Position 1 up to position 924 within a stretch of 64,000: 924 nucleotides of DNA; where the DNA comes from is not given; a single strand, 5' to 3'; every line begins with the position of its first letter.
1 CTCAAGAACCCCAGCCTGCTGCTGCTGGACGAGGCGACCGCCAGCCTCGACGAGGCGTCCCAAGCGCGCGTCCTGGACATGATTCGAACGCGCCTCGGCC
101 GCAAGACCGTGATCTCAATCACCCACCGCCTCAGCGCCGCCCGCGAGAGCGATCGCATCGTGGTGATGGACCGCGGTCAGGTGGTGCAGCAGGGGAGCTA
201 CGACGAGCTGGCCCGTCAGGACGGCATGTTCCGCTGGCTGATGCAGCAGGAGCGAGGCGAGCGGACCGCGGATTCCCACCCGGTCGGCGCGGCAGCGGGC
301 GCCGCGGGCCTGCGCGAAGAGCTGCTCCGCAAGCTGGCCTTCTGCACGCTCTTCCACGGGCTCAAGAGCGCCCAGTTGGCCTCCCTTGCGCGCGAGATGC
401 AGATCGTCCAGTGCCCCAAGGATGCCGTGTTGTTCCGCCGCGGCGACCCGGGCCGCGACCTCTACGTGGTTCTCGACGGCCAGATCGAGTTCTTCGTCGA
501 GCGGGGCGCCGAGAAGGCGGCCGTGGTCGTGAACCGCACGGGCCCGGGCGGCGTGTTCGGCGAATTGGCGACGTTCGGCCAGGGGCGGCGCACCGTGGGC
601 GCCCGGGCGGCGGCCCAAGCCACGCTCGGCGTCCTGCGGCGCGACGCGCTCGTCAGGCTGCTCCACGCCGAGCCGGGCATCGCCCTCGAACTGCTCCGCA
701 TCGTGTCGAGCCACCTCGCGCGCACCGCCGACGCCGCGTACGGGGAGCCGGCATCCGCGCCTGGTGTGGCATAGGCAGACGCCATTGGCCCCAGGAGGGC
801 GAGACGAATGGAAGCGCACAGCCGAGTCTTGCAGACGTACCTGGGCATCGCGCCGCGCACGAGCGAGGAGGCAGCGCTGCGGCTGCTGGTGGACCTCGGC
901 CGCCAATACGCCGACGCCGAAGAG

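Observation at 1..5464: RiPP-like cluster with an unusual accessory set: cNMP-domain ABC exporter, two GAF-subtilase cassettes, radical SAM/SPASM maturase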

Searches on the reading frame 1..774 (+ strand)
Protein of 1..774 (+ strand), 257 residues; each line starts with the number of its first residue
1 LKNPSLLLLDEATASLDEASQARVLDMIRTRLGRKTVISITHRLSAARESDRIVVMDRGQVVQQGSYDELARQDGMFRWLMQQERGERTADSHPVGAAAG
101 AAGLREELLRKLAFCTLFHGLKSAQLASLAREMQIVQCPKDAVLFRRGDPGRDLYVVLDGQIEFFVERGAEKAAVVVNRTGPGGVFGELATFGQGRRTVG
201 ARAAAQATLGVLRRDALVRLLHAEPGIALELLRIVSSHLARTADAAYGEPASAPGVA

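Call 3: search_protein_families(library=pfam, proteins=[window:1-774:+], max_evalue=0.01)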
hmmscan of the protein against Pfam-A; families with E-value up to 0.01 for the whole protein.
window:1-774:+ (257 aa): 2 families
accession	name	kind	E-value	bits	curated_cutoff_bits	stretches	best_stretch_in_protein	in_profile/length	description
PF00027.35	cNMP_binding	-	2.1e-16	60.1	27.5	1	136-222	2-87/89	Cyclic nucleotide-binding domain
PF02463.25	SMC_N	-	0.0019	18.1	40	1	5-56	160-211/220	RecF/RecN/SMC N terminal domain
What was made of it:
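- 1..774 (+): 3' end of an 888-aa ABC exporter gene: the C-terminal half of the ATPase domain, then a cyclic-nucleotide-binding domain (about nt 406-666). Pfam cNMP_binding scores 60 bits (call 3).
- On Cyclic-nucleotide-binding domain (CRP/PKA type): The score is 60 bits (call 3).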

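Call 4: search_protein_families(library=ncbifam, proteins=[window:1-774:+], max_evalue=0.01)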
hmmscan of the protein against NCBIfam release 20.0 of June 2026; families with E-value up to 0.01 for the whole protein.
window:1-774:+ (257 aa): 141 families (the best 25 are shown)
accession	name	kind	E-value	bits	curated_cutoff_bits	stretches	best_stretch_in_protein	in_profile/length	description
TIGR03797.1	NHLM_micro_ABC2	equivalog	3.9e-22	78.5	709.4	1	2-83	605-684/686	NHLP bacteriocin export ABC transporter permease/ATPase subunit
TIGR03796.1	NHLM_micro_ABC1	equivalog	4.4e-22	78.1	853.3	1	2-81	632-709/710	NHLP family bacteriocin export ABC transporter peptidase/permease/ATPase subunit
NF008379.0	PRK11174.1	equivalog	6.6e-21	74.6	684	1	2-85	502-585/588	heme ABC transporter permease/ATP-binding protein CydD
TIGR01846.1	type_I_sec_HlyB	subfamily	1.3e-20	73.2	725.55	1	2-84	610-692/694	type I secretion system permease/ATPase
NF010178.0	PRK13657.1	equivalog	2.4e-19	69.2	733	1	1-83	487-569/588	glucan ABC transporter ATP-binding protein/ permease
NF045513.1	HepA_fam_ABC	equivalog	8.5e-19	67.4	725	1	1-77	526-602/610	heterocyst formation ABC transporter subunit HepA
TIGR02204.1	MsbA_rel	hypoth_equivalog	5.7e-18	64.9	780.4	1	1-81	492-572/576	ABC transporter, permease/ATP-binding protein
TIGR02203.1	MsbA_lipidA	equivalog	1.2e-17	63.6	602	1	1-81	486-566/572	lipid A export permease/ATP-binding protein MsbA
NF052233.1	CphA_assoc_ABC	equivalog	1.5e-17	63.3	880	1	2-86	661-745/766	cyanophycin metabolism-associated ABC transporter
TIGR01192.1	chvA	subfamily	6.2e-17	61.4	585.4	1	1-83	487-569/585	glucan export ABC transporter ATP-binding protein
TIGR00958.1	3a01208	subfamily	8.7e-17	60.6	874.6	1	2-80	634-710/711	antigen peptide transporter 2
NF008364.0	PRK11160.1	equivalog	1.4e-16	60.3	630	1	1-83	492-574/575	heme ABC transporter ATP-binding protein/permease CydC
TIGR01193.1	bacteriocin_ABC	subfamily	1.8e-16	59.8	523.85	1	3-82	629-707/708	peptide cleavage/export ABC transporter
TIGR03375.1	type_I_sec_LssB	subfamily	3.6e-16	58.6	693.1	1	1-71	619-689/696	type I secretion system permease/ATPase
TIGR04520.1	ECF_ATPase_1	equivalog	1.5e-14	54.1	315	1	3-74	154-227/269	energy-coupling factor transporter ATPase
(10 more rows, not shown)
